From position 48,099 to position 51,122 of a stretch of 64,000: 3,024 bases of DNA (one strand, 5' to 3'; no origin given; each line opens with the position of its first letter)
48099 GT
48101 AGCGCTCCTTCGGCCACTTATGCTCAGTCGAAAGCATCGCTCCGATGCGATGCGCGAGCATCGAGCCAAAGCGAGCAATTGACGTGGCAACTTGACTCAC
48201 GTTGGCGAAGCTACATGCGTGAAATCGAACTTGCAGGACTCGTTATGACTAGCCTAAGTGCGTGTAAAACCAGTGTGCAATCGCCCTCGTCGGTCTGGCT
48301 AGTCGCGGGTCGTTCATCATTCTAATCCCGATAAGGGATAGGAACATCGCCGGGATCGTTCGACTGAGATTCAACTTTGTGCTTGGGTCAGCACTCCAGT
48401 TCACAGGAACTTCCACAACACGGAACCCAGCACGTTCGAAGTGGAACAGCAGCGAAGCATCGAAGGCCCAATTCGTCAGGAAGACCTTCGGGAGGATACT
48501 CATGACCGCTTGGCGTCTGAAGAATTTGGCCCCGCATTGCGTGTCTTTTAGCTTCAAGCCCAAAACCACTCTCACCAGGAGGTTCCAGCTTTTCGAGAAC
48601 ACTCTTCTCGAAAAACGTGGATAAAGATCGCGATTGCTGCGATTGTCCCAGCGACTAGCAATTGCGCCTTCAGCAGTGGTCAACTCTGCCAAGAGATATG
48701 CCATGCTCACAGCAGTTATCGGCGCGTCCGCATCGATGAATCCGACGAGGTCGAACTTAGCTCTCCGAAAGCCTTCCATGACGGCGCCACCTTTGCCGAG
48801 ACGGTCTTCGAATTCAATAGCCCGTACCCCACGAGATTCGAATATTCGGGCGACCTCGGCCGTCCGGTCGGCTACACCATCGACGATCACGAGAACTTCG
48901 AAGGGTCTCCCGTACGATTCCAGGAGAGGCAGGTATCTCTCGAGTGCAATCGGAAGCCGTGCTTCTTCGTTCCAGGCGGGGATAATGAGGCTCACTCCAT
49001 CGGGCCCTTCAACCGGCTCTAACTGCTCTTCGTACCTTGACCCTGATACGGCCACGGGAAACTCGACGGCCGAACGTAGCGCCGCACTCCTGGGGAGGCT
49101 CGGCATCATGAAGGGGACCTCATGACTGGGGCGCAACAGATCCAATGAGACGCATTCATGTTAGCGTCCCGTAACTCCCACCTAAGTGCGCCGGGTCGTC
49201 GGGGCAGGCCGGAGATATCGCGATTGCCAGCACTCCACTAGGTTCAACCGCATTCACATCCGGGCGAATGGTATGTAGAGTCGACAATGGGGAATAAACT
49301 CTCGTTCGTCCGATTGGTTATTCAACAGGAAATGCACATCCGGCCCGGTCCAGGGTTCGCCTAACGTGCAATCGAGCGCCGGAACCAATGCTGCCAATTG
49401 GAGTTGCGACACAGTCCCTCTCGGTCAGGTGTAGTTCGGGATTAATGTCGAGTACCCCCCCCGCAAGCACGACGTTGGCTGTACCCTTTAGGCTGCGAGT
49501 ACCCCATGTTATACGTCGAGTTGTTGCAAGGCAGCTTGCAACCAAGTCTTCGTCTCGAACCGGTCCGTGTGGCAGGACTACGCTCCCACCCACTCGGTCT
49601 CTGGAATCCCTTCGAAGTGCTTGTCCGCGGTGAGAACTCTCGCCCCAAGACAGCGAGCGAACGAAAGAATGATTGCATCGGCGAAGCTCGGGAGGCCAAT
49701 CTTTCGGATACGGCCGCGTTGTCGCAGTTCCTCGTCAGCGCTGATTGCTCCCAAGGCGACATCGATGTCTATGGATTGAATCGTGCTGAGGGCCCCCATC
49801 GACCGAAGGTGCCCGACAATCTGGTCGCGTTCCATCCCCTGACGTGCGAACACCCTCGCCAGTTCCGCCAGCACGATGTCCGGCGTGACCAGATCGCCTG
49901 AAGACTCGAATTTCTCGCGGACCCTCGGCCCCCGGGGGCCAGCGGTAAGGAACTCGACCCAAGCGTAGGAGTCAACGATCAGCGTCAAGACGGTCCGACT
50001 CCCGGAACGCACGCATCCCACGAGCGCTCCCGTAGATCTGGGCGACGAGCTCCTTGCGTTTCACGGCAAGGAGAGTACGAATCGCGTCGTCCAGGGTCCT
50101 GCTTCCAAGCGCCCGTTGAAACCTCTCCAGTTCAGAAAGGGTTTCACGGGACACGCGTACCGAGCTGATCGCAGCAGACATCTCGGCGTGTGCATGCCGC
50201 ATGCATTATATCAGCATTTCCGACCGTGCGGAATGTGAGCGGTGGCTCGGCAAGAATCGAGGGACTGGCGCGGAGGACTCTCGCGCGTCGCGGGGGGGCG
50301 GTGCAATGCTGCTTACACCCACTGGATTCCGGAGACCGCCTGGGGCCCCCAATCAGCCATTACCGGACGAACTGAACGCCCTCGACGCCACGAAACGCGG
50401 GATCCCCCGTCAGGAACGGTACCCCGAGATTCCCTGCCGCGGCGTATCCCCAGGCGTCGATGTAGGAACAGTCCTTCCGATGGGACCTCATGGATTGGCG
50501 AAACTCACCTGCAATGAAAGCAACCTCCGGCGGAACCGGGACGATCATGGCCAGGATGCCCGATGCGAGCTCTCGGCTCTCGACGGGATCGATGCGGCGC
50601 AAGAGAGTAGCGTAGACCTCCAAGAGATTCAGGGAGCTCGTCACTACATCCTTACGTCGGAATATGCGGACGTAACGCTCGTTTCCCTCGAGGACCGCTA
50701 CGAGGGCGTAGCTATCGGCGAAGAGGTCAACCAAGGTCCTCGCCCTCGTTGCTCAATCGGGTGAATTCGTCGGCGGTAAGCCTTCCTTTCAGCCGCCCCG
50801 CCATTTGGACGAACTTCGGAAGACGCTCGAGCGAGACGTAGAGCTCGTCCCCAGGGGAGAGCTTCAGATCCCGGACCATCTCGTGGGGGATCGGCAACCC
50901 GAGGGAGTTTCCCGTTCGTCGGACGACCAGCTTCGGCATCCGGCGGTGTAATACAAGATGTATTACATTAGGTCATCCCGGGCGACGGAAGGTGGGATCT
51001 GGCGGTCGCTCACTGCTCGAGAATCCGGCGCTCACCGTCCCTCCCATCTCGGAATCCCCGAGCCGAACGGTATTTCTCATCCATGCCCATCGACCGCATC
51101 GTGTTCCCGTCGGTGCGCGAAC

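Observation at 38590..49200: Lower-GC glycosylation island flanked by toxin-antitoxin modules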

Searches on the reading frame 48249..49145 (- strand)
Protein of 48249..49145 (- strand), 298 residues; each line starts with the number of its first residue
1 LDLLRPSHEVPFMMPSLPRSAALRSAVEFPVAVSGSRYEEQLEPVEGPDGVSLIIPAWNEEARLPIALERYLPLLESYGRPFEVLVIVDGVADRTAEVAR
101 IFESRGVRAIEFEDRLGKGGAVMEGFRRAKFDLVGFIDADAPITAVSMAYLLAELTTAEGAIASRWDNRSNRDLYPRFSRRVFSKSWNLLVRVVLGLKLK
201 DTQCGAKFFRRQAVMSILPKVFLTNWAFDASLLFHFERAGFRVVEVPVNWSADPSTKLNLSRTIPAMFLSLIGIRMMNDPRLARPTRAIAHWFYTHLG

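Call 6: search_protein_families(library=pfam, proteins=[window:48249-49145:-], max_evalue=0.01)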
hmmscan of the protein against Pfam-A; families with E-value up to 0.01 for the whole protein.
window:48249-49145:- (298 aa): 3 families
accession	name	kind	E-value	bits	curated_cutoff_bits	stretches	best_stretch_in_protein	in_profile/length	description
PF00535.33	Glycos_transf_2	-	2.2e-20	73.7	23.3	1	52-216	1-166/168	Glycosyl transferase family 2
PF13641.12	Glyco_tranf_2_3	-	2.5e-13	51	27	1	48-248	1-206/230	Glycosyltransferase like family 2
PF10111.15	Glyco_tranf_2_2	-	0.0014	18.7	27.3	1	52-149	1-100/276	Glycosyltransferase like family 2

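Call 13: find_encoding_contigs(protein=window:48249-49145:-, flank=10000, max_places=6)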
Protein window:48249-49145:- (298 aa): no gene with exactly this product is on record in the collection.

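Call 42: find_related_loci(query=A2, collection=metagenome_contigs, flank=10000)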
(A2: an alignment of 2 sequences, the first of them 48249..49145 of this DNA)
Query A2 (298 aa) in metagenome_contigs; peptide patterns used: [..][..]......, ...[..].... (x = any residue, [..] = any of these).
600 stretches matched a pattern (row limit reached: there are more); 478 encode a relative of the query (tblastn E <= 1e-3); the best 80 are kept; 80 distinct loci.
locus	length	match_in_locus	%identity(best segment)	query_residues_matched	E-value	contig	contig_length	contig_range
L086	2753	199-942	57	50-297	3e-83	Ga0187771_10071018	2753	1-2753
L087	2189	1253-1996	57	50-297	9e-85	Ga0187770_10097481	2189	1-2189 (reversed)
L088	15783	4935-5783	44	17-298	5e-77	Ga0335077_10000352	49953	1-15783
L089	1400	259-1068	48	24-298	6e-81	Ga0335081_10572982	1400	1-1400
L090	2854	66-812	50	50-298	6e-77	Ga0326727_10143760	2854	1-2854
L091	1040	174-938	49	44-298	1e-81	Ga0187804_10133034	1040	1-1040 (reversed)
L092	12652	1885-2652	47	43-298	5e-73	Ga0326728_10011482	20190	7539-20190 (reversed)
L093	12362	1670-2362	52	48-278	6e-73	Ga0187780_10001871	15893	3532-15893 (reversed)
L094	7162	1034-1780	48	50-298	4e-73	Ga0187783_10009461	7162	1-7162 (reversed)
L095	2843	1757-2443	51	50-278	3e-73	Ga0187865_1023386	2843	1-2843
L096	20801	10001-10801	45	33-298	4e-72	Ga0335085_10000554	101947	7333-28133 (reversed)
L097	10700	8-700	49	50-280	6e-72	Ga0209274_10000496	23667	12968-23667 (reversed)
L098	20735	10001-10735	51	50-293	3e-72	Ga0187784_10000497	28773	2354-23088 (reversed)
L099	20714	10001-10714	49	43-280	2e-71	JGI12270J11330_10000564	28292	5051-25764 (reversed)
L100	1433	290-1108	46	15-293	2e-75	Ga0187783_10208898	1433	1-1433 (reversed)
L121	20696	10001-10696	40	51-280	5e-51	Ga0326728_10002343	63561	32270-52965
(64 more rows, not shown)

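Call 48: search_protein_families(library=ncbifam, proteins=[window:48249-49145:-], max_evalue=0.001)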
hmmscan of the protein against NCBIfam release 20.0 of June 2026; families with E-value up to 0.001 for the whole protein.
window:48249-49145:- (298 aa): 11 families
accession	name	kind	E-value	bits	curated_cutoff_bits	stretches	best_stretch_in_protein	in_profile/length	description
NF007986.1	PRK10714.1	equivalog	5.5e-14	51.9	529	1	50-218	7-173/316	undecaprenyl-phosphate 4-deoxy-4-formamido-L-arabinose transferase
TIGR03937.1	PgaC_IcaA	equivalog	1.8e-12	47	422.3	1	41-159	37-154/407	poly-beta-1,6-N-acetyl-D-glucosamine synthase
NF041391.1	DPhHxTase_Halo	equivalog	3.7e-09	35.9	375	1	85-251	27-184/213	dolichyl-phosphate hexose transferase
TIGR03965.1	mycofact_glyco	equivalog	1.1e-08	34.4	280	1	46-161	71-185/467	mycofactocin biosynthesis glycosyltransferase MftF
NF047588.1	GlcsyltransPgfSStrep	equivalog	1.5e-08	34.3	500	1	51-218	3-168/308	glycosyltransferase PgfS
TIGR04182.1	glyco_TIGR04182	equivalog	2.2e-08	33.9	325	1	51-262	2-205/293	S-layer glycoprotein N-glycosyltransferase AglJ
NF010496.0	PRK13915.1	equivalog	2.4e-08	33.5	262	1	42-142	24-128/307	glucosyl-3-phosphoglycerate synthase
TIGR04283.1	glyco_like_mftF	equivalog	1.4e-07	31.3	182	1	51-167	1-108/221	TIGR04283 family arsenosugar biosynthesis glycosyltransferase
NF038302.1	EPS_HpsE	equivalog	1.5e-06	27.4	300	1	52-167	4-125/307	hormogonium polysaccharide biosynthesis glycosyltransferase HpsE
TIGR04242.1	nodulat_NodC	equivalog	0.00011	21.3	550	1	38-157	37-158/395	chitooligosaccharide synthase NodC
NF007482.0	PRK10073.1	equivalog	0.00022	20.4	423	1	51-146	8-101/334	glycosyltransferase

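Call 52: search_protein_families(library=pfam, alignment_id=A3, max_evalue=0.0001)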
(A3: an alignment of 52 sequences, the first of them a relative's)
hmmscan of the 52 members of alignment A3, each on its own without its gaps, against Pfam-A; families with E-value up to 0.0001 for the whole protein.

A. member 1, L088:6228-7769:+ (513 aa): 2 families
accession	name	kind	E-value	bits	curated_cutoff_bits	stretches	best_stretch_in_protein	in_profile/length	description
PF00884.28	Sulfatase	-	4.4e-24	85.8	25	1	15-378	1-295/301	Sulfatase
PF01663.27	Phosphodiest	-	3.9e-07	30.4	23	0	19-84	3-65/342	Type I phosphodiesterase / nucleotide pyrophosphatase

B. families by the number of members that match (of 52 scanned): 31 families (the first 25 are shown)
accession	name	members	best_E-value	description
PF13692.12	Glyco_trans_1_4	12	2.5e-28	Glycosyl transferases group 1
PF00534.26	Glycos_transf_1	11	3.8e-35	Glycosyl transferases group 1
PF00535.33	Glycos_transf_2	8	2.9e-24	Glycosyl transferase family 2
PF13439.12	Glyco_transf_4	8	2.2e-15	Glycosyltransferase Family 4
PF13489.12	Methyltransf_23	7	1.1e-16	Methyltransferase domain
PF20706.3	GT4-conflict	7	1.1e-11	Family 4 Glycosyltransferase in conflict systems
PF13649.12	Methyltransf_25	6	4.2e-15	Methyltransferase domain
PF13641.12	Glyco_tranf_2_3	6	2.8e-14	Glycosyltransferase like family 2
PF13579.12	Glyco_trans_4_4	6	3.1e-13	Glycosyl transferase 4-like domain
PF08242.18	Methyltransf_12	6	5.3e-12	Methyltransferase domain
PF05050.19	Methyltransf_21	4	5.5e-16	Methyltransferase FkbM domain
PF08241.18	Methyltransf_11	4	3.9e-15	Methyltransferase domain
PF13847.12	Methyltransf_31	4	9.5e-13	Methyltransferase domain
PF10111.15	Glyco_tranf_2_2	4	1.4e-08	Glycosyltransferase like family 2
PF00884.28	Sulfatase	3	8.3e-27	Sulfatase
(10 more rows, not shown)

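Call 60: search_protein_families(library=pfam, alignment_id=A4, max_evalue=0.0001)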
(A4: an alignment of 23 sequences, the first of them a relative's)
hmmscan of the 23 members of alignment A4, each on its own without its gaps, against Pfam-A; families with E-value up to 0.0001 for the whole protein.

A. member 1, L088:1-1746:+ (581 aa): 0 families

B. families by the number of members that match (of 23 scanned): 10 families
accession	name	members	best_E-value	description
PF05368.20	NmrA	1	2.2e-54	NmrA-like family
PF00884.28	Sulfatase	1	5.6e-24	Sulfatase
PF02371.22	Transposase_20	1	7.7e-22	Transposase IS116/IS110/IS902 family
PF13460.12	NAD_binding_10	1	3.3e-21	NAD(P)H-binding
PF01835.25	MG2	1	1.7e-16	MG2 domain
PF07790.16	Pilin_N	1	1.4e-09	Archaeal Type IV pilin, N-terminal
PF09608.15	Alph_Pro_TM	1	6.2e-09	Putative transmembrane protein (Alph_Pro_TM)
PF00226.36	DnaJ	1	1.8e-08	DnaJ domain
PF01370.27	Epimerase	1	2.2e-07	NAD dependent epimerase/dehydratase family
PF01717.24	Meth_synt_2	1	3.9e-07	Cobalamin-independent synthase, Catalytic domain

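Call 77: search_solved_structures(query=window:48249-49145:-, max_evalue=0.001)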
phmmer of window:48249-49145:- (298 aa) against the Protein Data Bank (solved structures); distinct sequences matched with E-value up to 0.001: 7.
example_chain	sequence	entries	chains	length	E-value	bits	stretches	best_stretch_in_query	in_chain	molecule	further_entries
9hwj_A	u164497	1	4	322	1.6e-12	50.5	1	50-219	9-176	Undecaprenyl-phosphate 4-deoxy-4-formamido-L-arabinose transferase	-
9bhc_C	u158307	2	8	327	3e-12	49.7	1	51-218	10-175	Undecaprenyl-phosphate 4-deoxy-4-formamido-L-arabinose transferase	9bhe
8vxh_A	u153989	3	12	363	3.2e-12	49.6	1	50-218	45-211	Undecaprenyl-phosphate 4-deoxy-4-formamido-L-arabinose transferase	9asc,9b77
5mlz_A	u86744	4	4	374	4.7e-08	35.9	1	51-247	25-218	Dolichol monophosphate mannose synthase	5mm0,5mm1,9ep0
4y6n_A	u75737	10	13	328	0.00013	24.6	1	42-161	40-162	Glucosyl-3-phosphoglycerate synthase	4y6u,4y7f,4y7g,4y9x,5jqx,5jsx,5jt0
3e25_A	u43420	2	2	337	0.00014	24.6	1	42-161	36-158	Putative uncharacterized protein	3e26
4ddz_A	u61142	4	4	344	0.00014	24.5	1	42-161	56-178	GLUCOSYL-3-PHOSPHOGLYCERATE SYNTHASE (GpgS) | Glucosyl-3-phosphoglycerate synthase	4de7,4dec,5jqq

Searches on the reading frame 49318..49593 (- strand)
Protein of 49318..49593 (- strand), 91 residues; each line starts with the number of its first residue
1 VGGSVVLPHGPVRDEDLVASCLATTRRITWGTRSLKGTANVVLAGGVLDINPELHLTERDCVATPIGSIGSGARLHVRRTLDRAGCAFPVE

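Call 62: search_protein_families(library=pfam, proteins=[window:49318-49593:-], max_evalue=0.01)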
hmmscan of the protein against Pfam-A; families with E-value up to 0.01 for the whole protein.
window:49318-49593:- (91 aa): 0 families

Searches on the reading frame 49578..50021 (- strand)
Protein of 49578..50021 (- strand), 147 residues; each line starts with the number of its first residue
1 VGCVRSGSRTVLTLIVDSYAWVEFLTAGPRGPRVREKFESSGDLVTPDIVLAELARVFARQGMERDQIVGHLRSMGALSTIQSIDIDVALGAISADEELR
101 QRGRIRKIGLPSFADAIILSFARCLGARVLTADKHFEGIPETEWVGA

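Call 6: search_protein_families(library=pfam, proteins=[window:49578-50021:-], max_evalue=0.01)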
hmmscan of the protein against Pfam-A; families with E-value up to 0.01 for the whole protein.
window:49578-50021:- (147 aa): 2 families
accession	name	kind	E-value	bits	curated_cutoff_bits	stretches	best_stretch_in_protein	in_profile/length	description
PF01850.27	PIN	-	5.2e-12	46.9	23.6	1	15-139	2-117/120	PIN domain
PF18480.7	DUF5615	-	0.0052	17.1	23.8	1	105-137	27-59/110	Domain of unknown function (DUF5615)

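Call 48: search_protein_families(library=ncbifam, proteins=[window:49578-50021:-], max_evalue=0.001)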
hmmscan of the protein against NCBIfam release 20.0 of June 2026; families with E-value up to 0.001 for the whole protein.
window:49578-50021:- (147 aa): 1 family
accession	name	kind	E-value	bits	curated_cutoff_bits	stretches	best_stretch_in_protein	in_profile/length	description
NF047959.1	TA_toxin_VapC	equivalog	5.4e-06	26.5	80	1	15-140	2-120/125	type II toxin-antitoxin system VapC family toxin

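Call 74: search_protein_families(library=padloc, proteins=[window:49578-50021:-], max_evalue=0.001)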
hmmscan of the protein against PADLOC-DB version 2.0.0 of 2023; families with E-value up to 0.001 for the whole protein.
window:49578-50021:- (147 aa): 0 families

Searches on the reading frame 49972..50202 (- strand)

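Call 6: search_protein_families(library=pfam, proteins=[window:49972-50202:-], max_evalue=0.01)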
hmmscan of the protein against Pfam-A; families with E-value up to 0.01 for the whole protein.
window:49972-50202:- (76 aa): 1 family
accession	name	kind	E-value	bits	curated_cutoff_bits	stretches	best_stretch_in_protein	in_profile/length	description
PF19562.4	DUF6084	-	0.007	16.3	25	1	15-50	175-210/213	Family of unknown function (DUF6084)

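Call 48: search_protein_families(library=ncbifam, proteins=[window:49972-50202:-], max_evalue=0.001)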
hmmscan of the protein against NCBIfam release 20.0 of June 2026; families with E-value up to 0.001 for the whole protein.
window:49972-50202:- (76 aa): 0 families

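Call 74: search_protein_families(library=padloc, proteins=[window:49972-50202:-], max_evalue=0.001)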
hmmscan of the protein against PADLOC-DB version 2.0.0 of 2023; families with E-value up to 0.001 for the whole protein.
window:49972-50202:- (76 aa): 0 families

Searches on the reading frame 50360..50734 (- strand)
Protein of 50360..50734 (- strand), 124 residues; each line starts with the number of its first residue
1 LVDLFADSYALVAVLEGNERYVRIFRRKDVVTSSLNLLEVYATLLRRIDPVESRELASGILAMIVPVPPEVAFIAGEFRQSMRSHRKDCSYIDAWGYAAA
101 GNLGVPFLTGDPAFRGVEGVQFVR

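Call 6: search_protein_families(library=pfam, proteins=[window:50360-50734:-], max_evalue=0.01)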
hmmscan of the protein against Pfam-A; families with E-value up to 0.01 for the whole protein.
window:50360-50734:- (124 aa): 1 family
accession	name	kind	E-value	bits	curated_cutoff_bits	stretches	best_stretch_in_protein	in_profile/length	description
PF01850.27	PIN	-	4.9e-09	37.3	23.6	1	6-118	3-118/120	PIN domain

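Call 48: search_protein_families(library=ncbifam, proteins=[window:50360-50734:-], max_evalue=0.001)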
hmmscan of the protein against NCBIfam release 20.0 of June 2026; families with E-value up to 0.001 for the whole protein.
window:50360-50734:- (124 aa): 0 families

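Call 74: search_protein_families(library=padloc, proteins=[window:50360-50734:-], max_evalue=0.001)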
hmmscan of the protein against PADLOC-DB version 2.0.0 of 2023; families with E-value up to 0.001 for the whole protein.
window:50360-50734:- (124 aa): 0 families

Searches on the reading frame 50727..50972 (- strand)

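Call 11: search_protein_families(library=pfam, proteins=[window:50727-50972:-], max_evalue=0.001)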
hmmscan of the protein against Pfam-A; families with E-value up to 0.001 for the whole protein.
window:50727-50972:- (81 aa): 1 family
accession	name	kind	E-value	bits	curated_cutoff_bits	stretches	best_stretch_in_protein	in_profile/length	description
PF04014.23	MazE_antitoxin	-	2.1e-05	24.8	24.7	1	17-47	1-31/48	Antidote-toxin recognition MazE, bacterial antitoxin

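Call 74: search_protein_families(library=padloc, proteins=[window:50727-50939:-], max_evalue=0.001)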
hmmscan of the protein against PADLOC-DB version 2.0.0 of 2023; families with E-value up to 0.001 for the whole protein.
window:50727-50939:- (70 aa): 0 families
